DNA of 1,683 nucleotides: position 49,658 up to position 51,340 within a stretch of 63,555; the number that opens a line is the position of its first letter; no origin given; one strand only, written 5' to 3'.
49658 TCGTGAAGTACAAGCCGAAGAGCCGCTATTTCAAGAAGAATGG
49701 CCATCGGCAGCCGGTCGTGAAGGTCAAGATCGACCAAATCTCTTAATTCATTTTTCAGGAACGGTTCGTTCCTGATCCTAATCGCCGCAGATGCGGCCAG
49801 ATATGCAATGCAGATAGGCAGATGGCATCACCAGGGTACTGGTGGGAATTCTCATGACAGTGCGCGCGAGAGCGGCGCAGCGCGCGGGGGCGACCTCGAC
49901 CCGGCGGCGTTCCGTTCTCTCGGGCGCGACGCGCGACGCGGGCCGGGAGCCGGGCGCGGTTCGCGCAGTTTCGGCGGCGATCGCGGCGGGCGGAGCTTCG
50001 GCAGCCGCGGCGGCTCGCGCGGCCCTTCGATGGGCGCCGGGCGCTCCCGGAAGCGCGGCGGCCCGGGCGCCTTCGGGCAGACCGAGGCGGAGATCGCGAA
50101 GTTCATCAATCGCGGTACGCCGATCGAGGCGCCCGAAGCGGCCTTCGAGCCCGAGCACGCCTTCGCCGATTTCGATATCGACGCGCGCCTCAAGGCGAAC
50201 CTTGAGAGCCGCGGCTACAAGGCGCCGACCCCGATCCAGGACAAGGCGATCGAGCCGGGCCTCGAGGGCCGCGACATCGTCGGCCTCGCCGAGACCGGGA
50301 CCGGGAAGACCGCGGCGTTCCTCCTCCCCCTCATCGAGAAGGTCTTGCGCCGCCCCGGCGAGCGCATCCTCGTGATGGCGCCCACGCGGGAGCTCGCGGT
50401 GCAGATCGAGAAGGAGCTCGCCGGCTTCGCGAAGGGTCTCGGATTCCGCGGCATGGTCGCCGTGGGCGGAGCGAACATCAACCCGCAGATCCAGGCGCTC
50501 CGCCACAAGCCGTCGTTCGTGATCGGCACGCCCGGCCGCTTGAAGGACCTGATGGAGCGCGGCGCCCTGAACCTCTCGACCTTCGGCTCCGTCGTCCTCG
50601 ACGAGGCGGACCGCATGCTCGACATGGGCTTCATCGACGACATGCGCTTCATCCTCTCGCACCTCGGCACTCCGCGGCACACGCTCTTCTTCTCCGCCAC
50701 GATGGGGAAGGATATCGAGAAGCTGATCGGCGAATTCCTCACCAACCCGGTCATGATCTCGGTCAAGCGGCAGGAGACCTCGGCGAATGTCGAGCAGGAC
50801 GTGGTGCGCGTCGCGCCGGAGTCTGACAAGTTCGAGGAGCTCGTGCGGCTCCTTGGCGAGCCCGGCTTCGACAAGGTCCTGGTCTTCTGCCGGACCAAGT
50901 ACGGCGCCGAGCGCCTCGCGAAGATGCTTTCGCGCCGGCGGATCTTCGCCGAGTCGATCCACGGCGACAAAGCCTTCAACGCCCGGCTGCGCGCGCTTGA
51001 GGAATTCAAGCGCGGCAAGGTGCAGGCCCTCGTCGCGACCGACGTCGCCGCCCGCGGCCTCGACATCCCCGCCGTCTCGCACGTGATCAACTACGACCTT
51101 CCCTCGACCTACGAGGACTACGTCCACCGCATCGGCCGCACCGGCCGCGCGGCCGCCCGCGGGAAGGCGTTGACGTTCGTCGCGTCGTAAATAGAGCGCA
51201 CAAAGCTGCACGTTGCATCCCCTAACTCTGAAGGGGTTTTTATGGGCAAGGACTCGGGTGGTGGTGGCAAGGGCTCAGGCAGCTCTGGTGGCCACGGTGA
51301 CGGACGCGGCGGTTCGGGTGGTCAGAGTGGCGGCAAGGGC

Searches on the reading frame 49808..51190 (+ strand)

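Call 64: search_protein_families(library=pfam, proteins=[window:49808-51190:+], max_evalue=0.00001)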
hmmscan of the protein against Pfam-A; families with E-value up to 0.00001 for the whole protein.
window:49808-51190:+ (460 aa): 3 families
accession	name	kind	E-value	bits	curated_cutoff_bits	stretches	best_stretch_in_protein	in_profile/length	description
PF00270.35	DEAD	-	1.1e-45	155.9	26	1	141-305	1-166/167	DEAD/DEAH box helicase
PF00271.37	Helicase_C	-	1.5e-31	109.4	23.5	1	340-448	1-109/110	Helicase conserved C-terminal domain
PF04851.21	ResIII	-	7.1e-06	26.5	22.5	0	161-299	30-162/164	Type III restriction enzyme, res subunit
